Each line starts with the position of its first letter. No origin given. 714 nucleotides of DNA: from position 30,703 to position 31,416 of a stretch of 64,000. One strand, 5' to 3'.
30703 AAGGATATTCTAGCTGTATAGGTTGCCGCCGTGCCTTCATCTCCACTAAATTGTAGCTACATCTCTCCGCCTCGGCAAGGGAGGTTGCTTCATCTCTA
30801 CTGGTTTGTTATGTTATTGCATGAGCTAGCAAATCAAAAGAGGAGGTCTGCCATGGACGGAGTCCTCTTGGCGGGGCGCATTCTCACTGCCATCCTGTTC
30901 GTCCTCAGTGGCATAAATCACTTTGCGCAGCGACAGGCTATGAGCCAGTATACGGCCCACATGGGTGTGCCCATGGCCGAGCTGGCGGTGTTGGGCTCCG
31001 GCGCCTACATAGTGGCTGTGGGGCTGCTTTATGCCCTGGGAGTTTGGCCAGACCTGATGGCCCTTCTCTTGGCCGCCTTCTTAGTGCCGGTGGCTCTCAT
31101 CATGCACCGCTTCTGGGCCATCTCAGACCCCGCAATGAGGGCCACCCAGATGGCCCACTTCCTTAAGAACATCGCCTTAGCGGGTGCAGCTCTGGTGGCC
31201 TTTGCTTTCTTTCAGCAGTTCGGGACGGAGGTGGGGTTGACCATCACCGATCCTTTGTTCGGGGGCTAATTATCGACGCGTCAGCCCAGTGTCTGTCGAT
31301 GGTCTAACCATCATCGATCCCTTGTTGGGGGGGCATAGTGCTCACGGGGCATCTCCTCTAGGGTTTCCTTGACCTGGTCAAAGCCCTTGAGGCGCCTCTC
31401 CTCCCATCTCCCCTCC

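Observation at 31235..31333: Duplicated, diverged 3' end of the DoxX gene, consistent with a remnant integration scar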

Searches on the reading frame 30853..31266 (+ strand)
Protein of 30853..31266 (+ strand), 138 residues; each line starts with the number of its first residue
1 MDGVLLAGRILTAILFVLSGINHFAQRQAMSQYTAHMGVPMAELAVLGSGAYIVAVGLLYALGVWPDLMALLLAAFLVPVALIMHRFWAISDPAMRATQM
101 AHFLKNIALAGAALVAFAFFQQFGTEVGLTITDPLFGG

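Call 13: find_related_loci(query=window:30853-31266:+, collection=genome_contigs, flank=6000)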
Query window:30853-31266:+ (138 aa) in genome_contigs; peptide patterns used: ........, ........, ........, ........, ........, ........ (x = any residue, [..] = any of these).
600 stretches matched a pattern (row limit reached: there are more); 17 encode a relative of the query (tblastn E <= 1e-3); 17 distinct loci.
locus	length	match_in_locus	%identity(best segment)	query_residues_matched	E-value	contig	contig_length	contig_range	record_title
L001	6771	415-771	52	1-119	5e-29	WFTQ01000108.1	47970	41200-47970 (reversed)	MAG: bacterium isolate S139_29_esom k151_66157, whole genome shotgun sequence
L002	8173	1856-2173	51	1-106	2e-28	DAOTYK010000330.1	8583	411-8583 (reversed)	MAG TPA_asm: Thermomicrobium sp. isolate H24_335 k119_1330197, whole genome shotgun sequence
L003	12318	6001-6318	50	1-106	8e-27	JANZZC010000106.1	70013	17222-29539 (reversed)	MAG: Thermomicrobium sp. isolate SKW109 k141_1553906, whole genome shotgun sequence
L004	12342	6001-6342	47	4-119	4e-26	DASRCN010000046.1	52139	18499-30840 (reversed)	MAG TPA_asm: Chthonomonadaceae bacterium isolate SMAG_U9954 k141_370774, whole genome shotgun sequence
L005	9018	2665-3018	48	2-119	8e-26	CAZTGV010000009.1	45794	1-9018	MAG TPA_asm: uncultured Gemmatimonadota bacterium isolate SRP284430_co1_176 genome assembly, contig: NODE_291_length_457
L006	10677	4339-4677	49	4-117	3e-25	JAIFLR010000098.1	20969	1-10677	MAG: Halobacteriovorax sp. isolate bin_209 scaffold_2859, whole genome shotgun sequence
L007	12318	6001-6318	47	1-106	1e-24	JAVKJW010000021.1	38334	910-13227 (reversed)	MAG: Candidatus Thermofontivivens primus isolate QQ_201705_bins_113 QQ_201705_bins_113_scaffold_21, whole genome shotgun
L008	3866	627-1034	46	1-136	2e-24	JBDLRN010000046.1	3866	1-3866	MAG: Actinomycetota bacterium isolate icacos_2019_sw_WHONDRS-S19S_0094_B_bin.18 scaffold_1828949, whole genome shotgun s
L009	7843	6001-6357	51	1-119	7e-22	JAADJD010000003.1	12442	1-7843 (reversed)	MAG: Calditrichota bacterium isolate M_MetaBat.96 contig-127_8433, whole genome shotgun sequence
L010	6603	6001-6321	41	1-107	1e-20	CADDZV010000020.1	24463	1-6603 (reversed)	Clostridiales bacterium isolate 30 genome assembly, contig: NODE_1228_length_24463_cov_8.580539, whole genome shotgun se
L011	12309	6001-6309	53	1-103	8e-19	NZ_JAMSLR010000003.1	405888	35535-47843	Thermalbibacter longus strain CFH 74404 Scaffold3, whole genome shotgun sequence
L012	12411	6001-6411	41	1-138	2e-18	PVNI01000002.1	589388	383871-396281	UNVERIFIED_ORG: Actinomadura viridilutea strain DSM 44433 Ga0180975_102, whole genome shotgun sequence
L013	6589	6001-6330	41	8-118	6e-16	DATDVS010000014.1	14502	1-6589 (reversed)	MAG TPA_asm: Candidatus Paceibacterota bacterium isolate SMAG_U8090 k141_1519727, whole genome shotgun sequence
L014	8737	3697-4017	40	8-117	2e-15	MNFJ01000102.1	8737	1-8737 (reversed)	MAG: Deltaproteobacteria bacterium 13_1_40CM_4_68_19 13_1_40cm_4_scaffold_8471, whole genome shotgun sequence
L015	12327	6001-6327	36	6-114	9e-15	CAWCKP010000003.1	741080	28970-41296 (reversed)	MAG: uncultured Acidobacteriota bacterium isolate MFD01248.bin.1.41 genome assembly, contig: contig_15632, whole genome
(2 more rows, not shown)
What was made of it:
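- Tried and rejected: The search of GTDB species genomes with the DoxX protein gave at most 53% identity (call 13).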

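Call 14: search_protein_families(library=pfam, proteins=[window:30853-31266:+], max_evalue=0.01)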
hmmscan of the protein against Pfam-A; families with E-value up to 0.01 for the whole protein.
window:30853-31266:+ (138 aa): 3 families
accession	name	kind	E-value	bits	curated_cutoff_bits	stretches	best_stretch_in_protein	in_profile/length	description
PF07681.17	DoxX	-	2.1e-10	41.5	23.6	1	5-86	2-85/85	DoxX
PF05514.17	HR_lesion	-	9.5e-05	23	22.6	0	56-114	76-133/138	HR-like lesion-inducing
PF13564.11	DoxX_2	-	0.00065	20.2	26.3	1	10-93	4-87/103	DoxX-like family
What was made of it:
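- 30853..31269 (+): DoxX gene (138 aa). It is native up to 31260; the last three codons, GGG GGC TAA (31261-31269), come from the insert, so the protein ends ...DPLFGG* instead of ...DPLFK*. Pfam DoxX E 2.1e-10 (call 14).
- Checked: Copy 1 is the true end of a DoxX gene (30853-31269, Pfam PF07681, E 2.1e-10, call 14).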

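Call 15: find_encoding_contigs(protein=window:30853-31266:+, flank=5000, max_places=10)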
Protein window:30853-31266:+ (138 aa): 9 contigs read that carry it; 7 places shown.
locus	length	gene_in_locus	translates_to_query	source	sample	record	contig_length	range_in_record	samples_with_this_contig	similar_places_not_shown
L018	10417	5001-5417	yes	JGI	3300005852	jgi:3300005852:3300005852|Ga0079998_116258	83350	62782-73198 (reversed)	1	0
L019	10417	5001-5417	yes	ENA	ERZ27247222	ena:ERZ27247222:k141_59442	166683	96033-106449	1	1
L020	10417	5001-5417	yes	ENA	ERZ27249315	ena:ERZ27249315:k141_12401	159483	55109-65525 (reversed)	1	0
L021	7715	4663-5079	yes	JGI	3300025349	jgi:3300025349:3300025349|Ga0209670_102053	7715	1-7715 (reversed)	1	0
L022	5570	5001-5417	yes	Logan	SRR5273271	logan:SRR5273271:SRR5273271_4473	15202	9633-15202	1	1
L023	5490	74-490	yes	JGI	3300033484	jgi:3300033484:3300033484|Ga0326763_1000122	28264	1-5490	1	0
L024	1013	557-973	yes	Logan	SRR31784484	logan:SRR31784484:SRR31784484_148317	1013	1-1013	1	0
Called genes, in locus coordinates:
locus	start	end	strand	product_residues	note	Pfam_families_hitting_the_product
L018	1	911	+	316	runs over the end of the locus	PF01745:IPT (weak), PF01715:IPPT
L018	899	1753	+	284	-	PF01678:DAP_epimerase, PF05544:Pro_racemase (faint), PF01678:DAP_epimerase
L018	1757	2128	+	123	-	PF07110:EthD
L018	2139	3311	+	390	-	PF00155:Aminotran_1_2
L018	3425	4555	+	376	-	PF13167:GTP-bdg_N, PF16360:GTP-bdg_M, PF00009:GTP_EFTU (faint), PF01926:MMR_HSR1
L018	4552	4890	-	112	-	PF01638:HxlR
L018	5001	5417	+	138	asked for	PF07681:DoxX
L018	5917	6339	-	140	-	-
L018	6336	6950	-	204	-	-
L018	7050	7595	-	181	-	-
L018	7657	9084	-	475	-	PF01425:Amidase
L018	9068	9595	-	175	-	PF01242:PTPS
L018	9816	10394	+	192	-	PF14333:DUF4389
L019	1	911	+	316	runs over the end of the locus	PF01745:IPT (weak), PF01715:IPPT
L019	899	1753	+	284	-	PF01678:DAP_epimerase, PF05544:Pro_racemase (faint), PF01678:DAP_epimerase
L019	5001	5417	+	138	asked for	PF07681:DoxX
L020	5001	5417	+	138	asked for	PF07681:DoxX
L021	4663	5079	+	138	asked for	PF07681:DoxX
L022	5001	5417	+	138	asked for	PF07681:DoxX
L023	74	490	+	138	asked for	PF07681:DoxX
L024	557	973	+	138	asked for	PF07681:DoxX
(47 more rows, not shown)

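Call 17: find_homologous_proteins(query=window:30853-31266:+, max_evalue=1e-10)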
Query window:30853-31266:+ (138 aa): 122 proteins with E <= 1e-10 among 571 candidates; the best 120 are listed.
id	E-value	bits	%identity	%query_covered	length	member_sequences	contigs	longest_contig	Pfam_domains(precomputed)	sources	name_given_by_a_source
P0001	5.8e-80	284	100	100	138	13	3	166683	PF07681.18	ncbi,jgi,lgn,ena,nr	ncbi:MAG: DoxX family protein [Dehalococcoidia bacterium]|nr:DoxX family protein [Dehalococcoidia ba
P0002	7.5e-70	251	88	99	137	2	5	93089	PF07681.18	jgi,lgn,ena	-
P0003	6.4e-65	235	82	99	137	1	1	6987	PF07681.18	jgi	-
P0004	1.0e-60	222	78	99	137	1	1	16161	PF07681.18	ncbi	-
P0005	6.1e-50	187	67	99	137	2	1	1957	PF05514.17,PF07681.18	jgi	-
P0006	1.0e-49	186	66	99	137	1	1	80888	PF05514.17,PF07681.18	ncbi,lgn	ncbi:MAG: hypothetical protein Kow0010_10590 [Dehalococcoidia bacterium]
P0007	3.4e-48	181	64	99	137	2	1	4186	PF05514.17,PF07681.18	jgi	-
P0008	1.0e-47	180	64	99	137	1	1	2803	PF05514.17,PF07681.18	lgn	-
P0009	1.3e-45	173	63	99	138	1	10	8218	PF07681.18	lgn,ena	-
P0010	5.6e-43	164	60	99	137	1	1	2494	PF05514.17,PF07681.18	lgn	-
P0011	7.2e-37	145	54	99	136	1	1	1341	PF07681.18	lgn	-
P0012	7.7e-37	145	57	99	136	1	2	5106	PF07681.18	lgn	-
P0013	2.7e-36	143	56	99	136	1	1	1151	PF05514.17,PF07681.18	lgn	-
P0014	4.9e-36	142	57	99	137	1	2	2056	PF07291.17,PF07681.18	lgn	-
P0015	3.7e-35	139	56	99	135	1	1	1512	PF07681.18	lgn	-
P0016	8.0e-35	138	55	99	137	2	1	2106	PF07681.18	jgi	jgi:uncharacterized membrane protein YphA (DoxX/SURF4 family)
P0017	8.9e-34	135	56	99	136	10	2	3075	PF05514.17,PF13564.12,PF07681.18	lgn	-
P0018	1.0e-33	134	56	99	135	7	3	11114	PF07681.18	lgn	-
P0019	2.0e-33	133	55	99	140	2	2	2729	PF07681.18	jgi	jgi:putative oxidoreductase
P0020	2.2e-33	133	57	99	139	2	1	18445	PF05514.17,PF07681.18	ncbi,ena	-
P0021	3.2e-33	133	55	99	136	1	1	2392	PF07681.18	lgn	-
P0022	1.5e-32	131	54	99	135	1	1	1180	PF07681.18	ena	-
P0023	3.5e-32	129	56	99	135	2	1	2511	PF07681.18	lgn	-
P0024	4.4e-32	129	52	99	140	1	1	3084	PF07681.18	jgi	jgi:putative oxidoreductase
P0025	5.7e-32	129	55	99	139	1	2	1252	PF07681.18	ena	-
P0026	6.9e-32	129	52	99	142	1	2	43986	PF07681.18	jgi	jgi:putative oxidoreductase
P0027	1.0e-31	128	53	99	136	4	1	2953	PF07681.18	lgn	-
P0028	1.1e-30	125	53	99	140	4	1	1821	PF07681.18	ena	-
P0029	2.0e-30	124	53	99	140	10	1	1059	PF07681.18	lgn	-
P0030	2.5e-30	124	50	99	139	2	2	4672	PF05514.17,PF07681.18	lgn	-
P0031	2.5e-30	123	51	99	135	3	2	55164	PF05514.17,PF07681.18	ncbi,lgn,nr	ncbi:MAG TPA: DoxX family protein [Pseudonocardia sp.]|nr:DoxX family protein [Pseudonocardia sp.]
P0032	2.7e-30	123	51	99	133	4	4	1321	PF05514.17,PF07681.18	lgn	-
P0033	5.2e-30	122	52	99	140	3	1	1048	PF07681.18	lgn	-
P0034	8.1e-30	122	52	99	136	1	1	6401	PF07681.18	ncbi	-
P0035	1.4e-29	121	53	99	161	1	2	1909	PF05514.17,PF07681.18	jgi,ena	jgi:uncharacterized membrane protein YphA (DoxX/SURF4 family)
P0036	1.5e-29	121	53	99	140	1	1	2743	PF05514.17,PF07681.18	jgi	jgi:uncharacterized membrane protein YphA (DoxX/SURF4 family)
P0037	2.3e-29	120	53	99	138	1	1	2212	PF07681.18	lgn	-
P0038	3.0e-29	120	51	96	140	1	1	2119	PF07681.18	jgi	jgi:putative oxidoreductase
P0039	3.1e-29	120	51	99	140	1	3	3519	PF07681.18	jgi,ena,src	jgi:uncharacterized membrane protein YphA (DoxX/SURF4 family)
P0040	3.2e-29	120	51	99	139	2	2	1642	PF05514.17,PF07681.18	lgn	-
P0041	5.4e-29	119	49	99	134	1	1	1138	PF05514.17,PF07681.18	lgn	-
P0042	5.9e-29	119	52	99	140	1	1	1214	PF07681.18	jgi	jgi:putative oxidoreductase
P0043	7.9e-29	119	53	75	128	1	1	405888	PF05514.17,PF07681.18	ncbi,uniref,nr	ncbi:DoxX family membrane protein [Thermomicrobiaceae bacterium CFH 74404]|uniref:DoxX family membra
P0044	8.2e-29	119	52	99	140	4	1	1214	PF07681.18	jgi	jgi:uncharacterized membrane protein YphA (DoxX/SURF4 family)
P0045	1.3e-28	118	50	99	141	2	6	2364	PF07681.18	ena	-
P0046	1.8e-28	117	51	99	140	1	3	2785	PF07681.18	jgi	jgi:uncharacterized membrane protein YphA (DoxX/SURF4 family)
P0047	1.8e-28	117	51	99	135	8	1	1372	PF07681.18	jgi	-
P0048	2.5e-28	117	52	99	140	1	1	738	PF07681.18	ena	-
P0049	2.8e-28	117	51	99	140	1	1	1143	PF07681.18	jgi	jgi:uncharacterized membrane protein YphA (DoxX/SURF4 family)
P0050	4.1e-28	116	51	99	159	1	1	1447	PF07681.18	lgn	-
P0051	4.3e-28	116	51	99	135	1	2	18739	PF07681.18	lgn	-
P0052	4.8e-28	116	49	99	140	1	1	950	PF07681.18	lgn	-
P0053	1.0e-27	115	50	99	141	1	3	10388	PF05514.17,PF07681.18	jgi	jgi:putative oxidoreductase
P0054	1.3e-27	115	50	99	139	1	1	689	PF05514.17,PF07681.18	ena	-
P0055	1.8e-27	114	52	99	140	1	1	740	PF05514.17,PF07681.18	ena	-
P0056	2.2e-27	114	47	99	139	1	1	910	PF07681.18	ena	-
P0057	3.3e-27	113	51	99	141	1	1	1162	PF05514.17,PF07681.18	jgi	jgi:putative oxidoreductase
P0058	3.6e-27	113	49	99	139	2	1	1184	PF07681.18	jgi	jgi:putative oxidoreductase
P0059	3.6e-27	113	49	96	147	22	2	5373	PF07681.18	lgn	-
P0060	4.9e-27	113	49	100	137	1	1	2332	PF05514.17,PF07681.18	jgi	jgi:putative oxidoreductase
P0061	5.3e-27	113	50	99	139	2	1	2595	PF07681.18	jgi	jgi:putative oxidoreductase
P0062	5.7e-27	113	51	99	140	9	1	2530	PF07681.18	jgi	jgi:putative oxidoreductase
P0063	8.1e-27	112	48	91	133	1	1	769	PF07681.18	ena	-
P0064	9.2e-27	112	49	99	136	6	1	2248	PF07681.18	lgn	-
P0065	1.2e-26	112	47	99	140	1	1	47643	PF07681.18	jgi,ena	jgi:uncharacterized membrane protein YphA (DoxX/SURF4 family)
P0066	1.9e-26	111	50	99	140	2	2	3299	PF02077.21,PF07681.18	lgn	-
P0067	4.4e-26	110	49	99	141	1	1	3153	PF05514.17,PF07681.18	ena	-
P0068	5.2e-26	110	47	99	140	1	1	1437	PF07681.18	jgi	jgi:putative oxidoreductase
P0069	6.5e-26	109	52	83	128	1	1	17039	PF05514.17,PF07681.18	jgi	jgi:uncharacterized membrane protein YphA (DoxX/SURF4 family)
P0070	7.0e-26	109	49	99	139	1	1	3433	PF05514.17,PF07681.18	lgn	-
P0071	1.5e-25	108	49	99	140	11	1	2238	PF07681.18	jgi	jgi:uncharacterized membrane protein YphA (DoxX/SURF4 family)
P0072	2.3e-25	107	50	77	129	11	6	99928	PF07681.18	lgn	-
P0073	3.8e-25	107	52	83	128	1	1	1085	PF05514.17,PF07291.17,PF07681.18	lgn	-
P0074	1.6e-24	105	47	91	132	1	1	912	PF07681.18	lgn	-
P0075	5.8e-24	103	46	99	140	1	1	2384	PF05514.17,PF07681.18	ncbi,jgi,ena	-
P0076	2.3e-23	101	47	84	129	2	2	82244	PF07681.18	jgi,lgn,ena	-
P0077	8.9e-23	99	47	91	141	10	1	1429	PF05514.17,PF07681.18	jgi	-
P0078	1.5e-22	98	46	77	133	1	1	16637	PF07681.18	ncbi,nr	ncbi:MAG: DoxX family protein [Chloroflexi bacterium]|nr:DoxX family protein [Chloroflexota bacteriu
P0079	5.9e-22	96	50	84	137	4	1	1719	PF02077.21,PF05514.17,PF07681.18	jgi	-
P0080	7.8e-22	96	47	90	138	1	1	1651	PF05514.17,PF13564.12,PF07681.18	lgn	-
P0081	9.5e-22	96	46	91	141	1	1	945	PF05514.17,PF07681.18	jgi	jgi:putative oxidoreductase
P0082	2.0e-21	95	47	83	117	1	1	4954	PF05514.17,PF07681.18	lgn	-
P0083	2.4e-21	94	44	95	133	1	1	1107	PF07681.18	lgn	-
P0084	3.4e-21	94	43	98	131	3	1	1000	PF05514.17,PF07681.18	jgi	-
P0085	3.9e-21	94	50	81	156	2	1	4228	PF02077.21,PF05514.17,PF07681.18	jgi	-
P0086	5.5e-21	93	48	83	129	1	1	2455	PF07681.18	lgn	-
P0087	7.8e-21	93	49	80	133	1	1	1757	PF05514.17,PF07291.17,PF07681.18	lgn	-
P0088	1.0e-20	92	39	96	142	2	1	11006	PF07681.18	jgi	jgi:putative oxidoreductase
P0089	1.0e-20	92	46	77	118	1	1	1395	PF05514.17,PF07681.18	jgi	jgi:uncharacterized membrane protein YphA (DoxX/SURF4 family)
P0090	1.8e-20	92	50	83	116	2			PF07681.18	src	-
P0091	2.6e-20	91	44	85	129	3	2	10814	PF05514.17,PF07681.18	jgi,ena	jgi:uncharacterized membrane protein YphA (DoxX/SURF4 family)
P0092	2.7e-20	91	49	88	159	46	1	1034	PF02077.21,PF05514.17,PF07681.18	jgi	-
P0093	3.7e-20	91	45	83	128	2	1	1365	PF05514.17,PF07681.18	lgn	-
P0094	1.5e-19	89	50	82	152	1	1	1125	PF02077.21,PF05514.17,PF07681.18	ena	-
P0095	2.1e-19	88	47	80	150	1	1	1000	PF07681.18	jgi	-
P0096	2.1e-19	88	47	78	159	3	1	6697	PF02077.21,PF07681.18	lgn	-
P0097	4.4e-19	87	44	99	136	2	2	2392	PF07681.18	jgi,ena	jgi:uncharacterized membrane protein YphA (DoxX/SURF4 family)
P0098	7.8e-19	86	43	85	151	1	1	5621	PF07681.18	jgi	-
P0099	1.3e-18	86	44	99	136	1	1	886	PF07681.18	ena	-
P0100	1.3e-18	86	43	99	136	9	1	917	PF07681.18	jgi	jgi:putative oxidoreductase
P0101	2.3e-18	85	44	99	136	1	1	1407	PF07681.18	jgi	jgi:putative oxidoreductase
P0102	2.5e-18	85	43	99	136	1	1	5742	PF07681.18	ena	-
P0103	3.6e-18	84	43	99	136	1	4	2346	PF05514.17,PF07681.18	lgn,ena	-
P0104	6.7e-18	83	43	99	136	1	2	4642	PF05514.17,PF07681.18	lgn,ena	-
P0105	7.1e-18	83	45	81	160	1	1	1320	PF02077.21,PF07681.18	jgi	jgi:putative oxidoreductase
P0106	8.4e-18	83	42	81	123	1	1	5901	PF07681.18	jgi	jgi:uncharacterized membrane protein YphA (DoxX/SURF4 family)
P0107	1.5e-17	82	37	89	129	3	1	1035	PF07681.18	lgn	-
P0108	3.4e-17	81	47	81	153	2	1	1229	PF02077.21,PF05514.17,PF07681.18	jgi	-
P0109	4.0e-17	81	43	99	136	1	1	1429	PF07681.18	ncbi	-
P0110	1.6e-16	79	46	91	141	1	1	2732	PF02077.21,PF05514.17,PF07681.18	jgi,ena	-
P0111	2.1e-16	78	46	91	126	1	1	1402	PF02077.21,PF05514.17,PF07681.18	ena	-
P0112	3.2e-16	78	46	86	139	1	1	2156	PF07681.18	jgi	jgi:uncharacterized membrane protein YphA (DoxX/SURF4 family)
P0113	4.5e-16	77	46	81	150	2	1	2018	PF02077.21,PF05514.17,PF07681.18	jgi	jgi:putative oxidoreductase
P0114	2.1e-15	75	43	83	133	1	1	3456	PF07681.18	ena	-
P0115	2.6e-15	75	42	80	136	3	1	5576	PF07681.18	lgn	-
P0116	9.0e-15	73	41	83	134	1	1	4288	PF07681.18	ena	-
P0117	1.7e-14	72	41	83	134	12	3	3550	PF07681.18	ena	-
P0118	4.2e-14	71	46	81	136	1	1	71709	PF02077.21,PF05514.17,PF07681.18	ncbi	-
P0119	4.3e-12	65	39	80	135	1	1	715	PF02077.21,PF05514.17,PF07291.17,PF07681.18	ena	-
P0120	9.7e-12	63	42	81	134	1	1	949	PF02077.21,PF05514.17,PF07291.17,PF07681.18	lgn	-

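Call 19: find_encoding_contigs(protein=P0002, flank=6000, max_places=4)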
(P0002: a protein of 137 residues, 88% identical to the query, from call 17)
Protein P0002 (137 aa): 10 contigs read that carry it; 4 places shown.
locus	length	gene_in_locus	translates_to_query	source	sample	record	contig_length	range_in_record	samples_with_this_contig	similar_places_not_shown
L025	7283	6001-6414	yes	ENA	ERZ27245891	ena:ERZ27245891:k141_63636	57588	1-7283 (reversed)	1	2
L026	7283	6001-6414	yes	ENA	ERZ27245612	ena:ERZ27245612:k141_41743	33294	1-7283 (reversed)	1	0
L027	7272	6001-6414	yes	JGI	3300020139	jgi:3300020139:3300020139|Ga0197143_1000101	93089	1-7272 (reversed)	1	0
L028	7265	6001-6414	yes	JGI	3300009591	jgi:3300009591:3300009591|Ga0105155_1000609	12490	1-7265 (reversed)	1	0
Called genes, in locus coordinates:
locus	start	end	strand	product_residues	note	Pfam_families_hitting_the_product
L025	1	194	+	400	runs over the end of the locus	PF01676:Metalloenzyme, PF10143:PhosphMutase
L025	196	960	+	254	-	PF00121:TIM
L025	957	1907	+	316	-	PF01745:IPT (weak), PF01715:IPPT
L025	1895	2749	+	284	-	PF01678:DAP_epimerase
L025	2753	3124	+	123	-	PF07110:EthD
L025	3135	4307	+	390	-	PF00155:Aminotran_1_2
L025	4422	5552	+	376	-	PF13167:GTP-bdg_N, PF16360:GTP-bdg_M, PF00009:GTP_EFTU (faint), PF01926:MMR_HSR1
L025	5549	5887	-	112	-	PF01638:HxlR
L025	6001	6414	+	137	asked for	PF07681:DoxX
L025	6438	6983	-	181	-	-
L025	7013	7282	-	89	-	?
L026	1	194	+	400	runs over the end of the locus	PF01676:Metalloenzyme, PF10143:PhosphMutase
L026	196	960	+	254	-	PF00121:TIM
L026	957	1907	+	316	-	PF01745:IPT (weak), PF01715:IPPT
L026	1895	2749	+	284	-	PF01678:DAP_epimerase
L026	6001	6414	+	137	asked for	PF07681:DoxX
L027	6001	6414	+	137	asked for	PF07681:DoxX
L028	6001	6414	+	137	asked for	PF07681:DoxX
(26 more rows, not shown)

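Call 20: find_encoding_contigs(protein=P0003, flank=6000, max_places=3)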
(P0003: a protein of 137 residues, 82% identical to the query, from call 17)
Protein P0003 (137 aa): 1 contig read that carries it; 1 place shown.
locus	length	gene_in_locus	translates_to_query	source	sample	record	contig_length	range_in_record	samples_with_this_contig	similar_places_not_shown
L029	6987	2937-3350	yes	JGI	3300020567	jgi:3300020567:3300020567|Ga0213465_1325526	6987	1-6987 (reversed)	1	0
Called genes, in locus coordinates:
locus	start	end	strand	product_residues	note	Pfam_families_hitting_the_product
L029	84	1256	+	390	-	PF00155:Aminotran_1_2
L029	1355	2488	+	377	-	PF13167:GTP-bdg_N, PF16360:GTP-bdg_M, PF00009:GTP_EFTU (faint), PF01926:MMR_HSR1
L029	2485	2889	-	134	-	PF01638:HxlR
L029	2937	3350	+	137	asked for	PF07681:DoxX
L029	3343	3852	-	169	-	PF03358:FMN_red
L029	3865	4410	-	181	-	-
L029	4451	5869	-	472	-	PF01425:Amidase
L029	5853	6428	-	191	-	PF01242:PTPS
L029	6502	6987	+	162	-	?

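Call 21: find_encoding_contigs(protein=P0004, flank=6000, max_places=3)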
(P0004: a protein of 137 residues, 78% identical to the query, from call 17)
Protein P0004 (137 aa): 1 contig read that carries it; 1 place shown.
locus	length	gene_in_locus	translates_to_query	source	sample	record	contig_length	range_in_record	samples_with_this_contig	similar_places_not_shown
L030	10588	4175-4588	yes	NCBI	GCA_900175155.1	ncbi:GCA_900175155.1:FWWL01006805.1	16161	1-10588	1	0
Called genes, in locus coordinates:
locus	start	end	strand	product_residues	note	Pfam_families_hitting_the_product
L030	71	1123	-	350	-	PF01522:Polysacc_deac_1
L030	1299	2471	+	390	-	PF00155:Aminotran_1_2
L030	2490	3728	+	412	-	PF13167:GTP-bdg_N, PF16360:GTP-bdg_M, PF00009:GTP_EFTU (faint), PF01926:MMR_HSR1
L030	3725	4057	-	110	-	PF01638:HxlR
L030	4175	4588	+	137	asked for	PF07681:DoxX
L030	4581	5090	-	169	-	PF03358:FMN_red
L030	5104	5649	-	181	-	-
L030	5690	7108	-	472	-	PF01425:Amidase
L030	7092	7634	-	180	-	PF01242:PTPS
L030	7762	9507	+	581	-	PF00496:SBP_bac_5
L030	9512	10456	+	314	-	PF19300:BPD_transp_1_N, PF00528:BPD_transp_1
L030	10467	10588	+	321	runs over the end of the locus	PF12911:OppC_N, PF00528:BPD_transp_1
